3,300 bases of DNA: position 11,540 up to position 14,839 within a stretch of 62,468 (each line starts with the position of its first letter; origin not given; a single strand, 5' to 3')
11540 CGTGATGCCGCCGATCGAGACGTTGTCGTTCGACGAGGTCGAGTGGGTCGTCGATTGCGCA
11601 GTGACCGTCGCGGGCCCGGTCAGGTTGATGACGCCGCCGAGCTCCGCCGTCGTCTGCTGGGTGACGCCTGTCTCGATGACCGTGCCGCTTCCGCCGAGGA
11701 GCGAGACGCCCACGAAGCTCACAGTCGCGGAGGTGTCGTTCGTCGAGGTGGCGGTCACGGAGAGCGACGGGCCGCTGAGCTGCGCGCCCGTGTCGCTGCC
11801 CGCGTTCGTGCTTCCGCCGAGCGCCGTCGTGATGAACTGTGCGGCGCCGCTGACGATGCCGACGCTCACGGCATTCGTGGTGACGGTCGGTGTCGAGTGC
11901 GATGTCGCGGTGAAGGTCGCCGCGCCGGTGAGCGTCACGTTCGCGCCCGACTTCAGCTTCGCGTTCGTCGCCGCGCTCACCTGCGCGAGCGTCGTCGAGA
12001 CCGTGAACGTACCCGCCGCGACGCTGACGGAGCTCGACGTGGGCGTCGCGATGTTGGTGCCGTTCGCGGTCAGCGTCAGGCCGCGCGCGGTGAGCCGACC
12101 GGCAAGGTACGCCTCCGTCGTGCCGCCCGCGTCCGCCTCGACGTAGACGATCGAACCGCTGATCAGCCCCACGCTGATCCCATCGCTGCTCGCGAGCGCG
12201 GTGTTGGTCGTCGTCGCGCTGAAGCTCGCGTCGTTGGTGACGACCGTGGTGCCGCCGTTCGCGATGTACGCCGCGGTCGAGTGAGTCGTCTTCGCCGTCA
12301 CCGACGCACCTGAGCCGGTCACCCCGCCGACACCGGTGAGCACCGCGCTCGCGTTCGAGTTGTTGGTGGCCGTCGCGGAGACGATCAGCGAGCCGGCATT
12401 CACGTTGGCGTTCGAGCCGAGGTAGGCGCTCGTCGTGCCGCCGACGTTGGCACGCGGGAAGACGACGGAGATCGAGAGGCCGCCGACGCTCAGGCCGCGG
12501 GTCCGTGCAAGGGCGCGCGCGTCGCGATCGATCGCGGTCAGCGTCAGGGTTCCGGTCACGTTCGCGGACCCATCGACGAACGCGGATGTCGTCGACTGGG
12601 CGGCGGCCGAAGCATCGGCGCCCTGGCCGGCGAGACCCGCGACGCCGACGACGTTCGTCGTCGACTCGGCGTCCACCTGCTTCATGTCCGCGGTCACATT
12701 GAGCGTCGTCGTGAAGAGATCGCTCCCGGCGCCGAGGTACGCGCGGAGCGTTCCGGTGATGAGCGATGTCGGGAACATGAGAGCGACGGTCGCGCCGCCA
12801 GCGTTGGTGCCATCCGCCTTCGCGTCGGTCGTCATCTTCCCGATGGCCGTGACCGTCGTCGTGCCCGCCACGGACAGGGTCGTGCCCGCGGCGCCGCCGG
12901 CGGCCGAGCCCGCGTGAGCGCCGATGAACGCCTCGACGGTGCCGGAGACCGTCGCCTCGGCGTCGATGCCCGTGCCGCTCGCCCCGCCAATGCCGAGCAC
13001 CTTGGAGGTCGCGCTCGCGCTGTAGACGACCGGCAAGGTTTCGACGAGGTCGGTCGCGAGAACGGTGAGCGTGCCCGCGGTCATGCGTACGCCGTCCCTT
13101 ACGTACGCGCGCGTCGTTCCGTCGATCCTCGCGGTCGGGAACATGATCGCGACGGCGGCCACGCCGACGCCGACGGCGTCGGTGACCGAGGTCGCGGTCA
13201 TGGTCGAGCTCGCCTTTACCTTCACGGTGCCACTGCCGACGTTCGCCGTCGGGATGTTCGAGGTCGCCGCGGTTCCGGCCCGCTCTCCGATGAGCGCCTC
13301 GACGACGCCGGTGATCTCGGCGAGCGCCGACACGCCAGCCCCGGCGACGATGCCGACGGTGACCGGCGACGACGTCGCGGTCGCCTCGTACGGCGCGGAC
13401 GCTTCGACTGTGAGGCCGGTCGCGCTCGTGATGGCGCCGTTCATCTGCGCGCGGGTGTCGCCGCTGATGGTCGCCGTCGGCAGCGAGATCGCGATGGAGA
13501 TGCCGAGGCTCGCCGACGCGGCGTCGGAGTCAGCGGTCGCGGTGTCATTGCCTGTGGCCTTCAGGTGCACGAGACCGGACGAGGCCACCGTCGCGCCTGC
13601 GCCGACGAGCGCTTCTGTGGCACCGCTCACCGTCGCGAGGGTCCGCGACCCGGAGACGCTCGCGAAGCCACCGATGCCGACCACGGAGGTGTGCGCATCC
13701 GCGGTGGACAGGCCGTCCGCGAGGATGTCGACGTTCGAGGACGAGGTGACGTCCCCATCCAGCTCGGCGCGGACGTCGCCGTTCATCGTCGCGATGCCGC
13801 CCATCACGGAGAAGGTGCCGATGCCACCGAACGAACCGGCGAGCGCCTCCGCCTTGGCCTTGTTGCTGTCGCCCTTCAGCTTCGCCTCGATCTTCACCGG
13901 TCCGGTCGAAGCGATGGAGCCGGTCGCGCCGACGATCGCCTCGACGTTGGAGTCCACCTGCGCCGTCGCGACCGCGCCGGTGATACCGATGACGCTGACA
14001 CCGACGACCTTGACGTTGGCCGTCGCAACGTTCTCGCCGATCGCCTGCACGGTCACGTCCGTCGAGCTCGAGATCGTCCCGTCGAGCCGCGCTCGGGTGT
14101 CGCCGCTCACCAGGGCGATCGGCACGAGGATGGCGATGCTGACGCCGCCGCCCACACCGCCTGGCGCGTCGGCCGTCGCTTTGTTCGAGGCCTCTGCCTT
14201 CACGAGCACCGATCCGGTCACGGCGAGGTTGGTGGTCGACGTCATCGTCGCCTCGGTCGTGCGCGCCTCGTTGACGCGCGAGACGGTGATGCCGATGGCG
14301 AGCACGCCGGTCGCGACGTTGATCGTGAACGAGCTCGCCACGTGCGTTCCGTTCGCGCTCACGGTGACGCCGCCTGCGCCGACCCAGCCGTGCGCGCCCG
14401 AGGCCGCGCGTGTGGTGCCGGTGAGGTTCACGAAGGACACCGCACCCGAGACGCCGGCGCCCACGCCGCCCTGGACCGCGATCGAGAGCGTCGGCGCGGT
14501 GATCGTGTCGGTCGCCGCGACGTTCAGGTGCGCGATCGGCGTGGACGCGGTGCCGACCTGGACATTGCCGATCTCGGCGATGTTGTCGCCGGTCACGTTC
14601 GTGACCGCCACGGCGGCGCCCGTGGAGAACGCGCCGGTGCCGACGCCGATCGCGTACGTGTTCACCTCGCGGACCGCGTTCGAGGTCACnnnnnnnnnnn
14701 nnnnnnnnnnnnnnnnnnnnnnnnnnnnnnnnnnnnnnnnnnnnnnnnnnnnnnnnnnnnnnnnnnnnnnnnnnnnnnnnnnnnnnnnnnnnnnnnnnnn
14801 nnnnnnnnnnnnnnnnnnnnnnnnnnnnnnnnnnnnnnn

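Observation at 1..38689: An ORF of at least 12,896 codons that the ORF track cannot show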

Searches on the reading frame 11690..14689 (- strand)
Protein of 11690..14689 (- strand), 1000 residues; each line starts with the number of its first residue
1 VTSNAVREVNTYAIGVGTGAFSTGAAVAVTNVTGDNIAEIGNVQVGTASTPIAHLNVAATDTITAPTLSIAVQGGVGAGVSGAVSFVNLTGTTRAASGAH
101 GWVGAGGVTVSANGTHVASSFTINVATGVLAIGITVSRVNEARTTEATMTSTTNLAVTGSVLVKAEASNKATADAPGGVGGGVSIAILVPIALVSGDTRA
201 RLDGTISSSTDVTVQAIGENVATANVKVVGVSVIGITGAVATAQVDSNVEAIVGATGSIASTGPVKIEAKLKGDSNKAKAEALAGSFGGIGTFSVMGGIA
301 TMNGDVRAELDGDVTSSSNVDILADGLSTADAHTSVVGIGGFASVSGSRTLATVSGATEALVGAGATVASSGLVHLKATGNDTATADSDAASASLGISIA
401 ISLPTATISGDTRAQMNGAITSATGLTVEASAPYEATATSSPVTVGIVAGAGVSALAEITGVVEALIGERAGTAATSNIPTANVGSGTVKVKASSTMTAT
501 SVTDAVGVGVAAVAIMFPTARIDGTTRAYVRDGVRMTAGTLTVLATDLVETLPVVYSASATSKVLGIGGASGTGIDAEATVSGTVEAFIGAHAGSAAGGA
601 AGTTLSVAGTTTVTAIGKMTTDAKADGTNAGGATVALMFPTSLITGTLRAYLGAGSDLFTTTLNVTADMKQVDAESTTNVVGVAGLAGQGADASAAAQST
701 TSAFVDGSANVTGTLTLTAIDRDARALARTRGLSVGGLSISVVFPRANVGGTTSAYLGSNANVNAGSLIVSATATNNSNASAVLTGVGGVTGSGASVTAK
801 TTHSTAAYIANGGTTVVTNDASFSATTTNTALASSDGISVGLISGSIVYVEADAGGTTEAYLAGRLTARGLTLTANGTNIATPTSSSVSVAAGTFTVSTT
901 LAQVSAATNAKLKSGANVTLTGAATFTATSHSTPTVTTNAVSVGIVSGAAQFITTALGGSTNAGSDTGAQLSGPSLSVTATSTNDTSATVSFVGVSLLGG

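Call 5: search_protein_families(library=pfam, proteins=[window:11690-14689:-], max_evalue=0.01)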
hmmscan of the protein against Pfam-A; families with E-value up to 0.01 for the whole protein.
window:11690-14689:- (1000 aa): 0 families

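Call 13: search_protein_families(library=ncbifam, proteins=[window:11690-14689:-], max_evalue=0.01)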
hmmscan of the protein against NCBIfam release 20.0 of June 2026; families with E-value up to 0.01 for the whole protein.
window:11690-14689:- (1000 aa): 1 family
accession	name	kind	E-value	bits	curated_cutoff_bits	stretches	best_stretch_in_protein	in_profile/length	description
NF012206.1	LktA_tand_53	repeat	0.00072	19.7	50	1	510-548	2-40/53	tandem repeat-containing filamentous protein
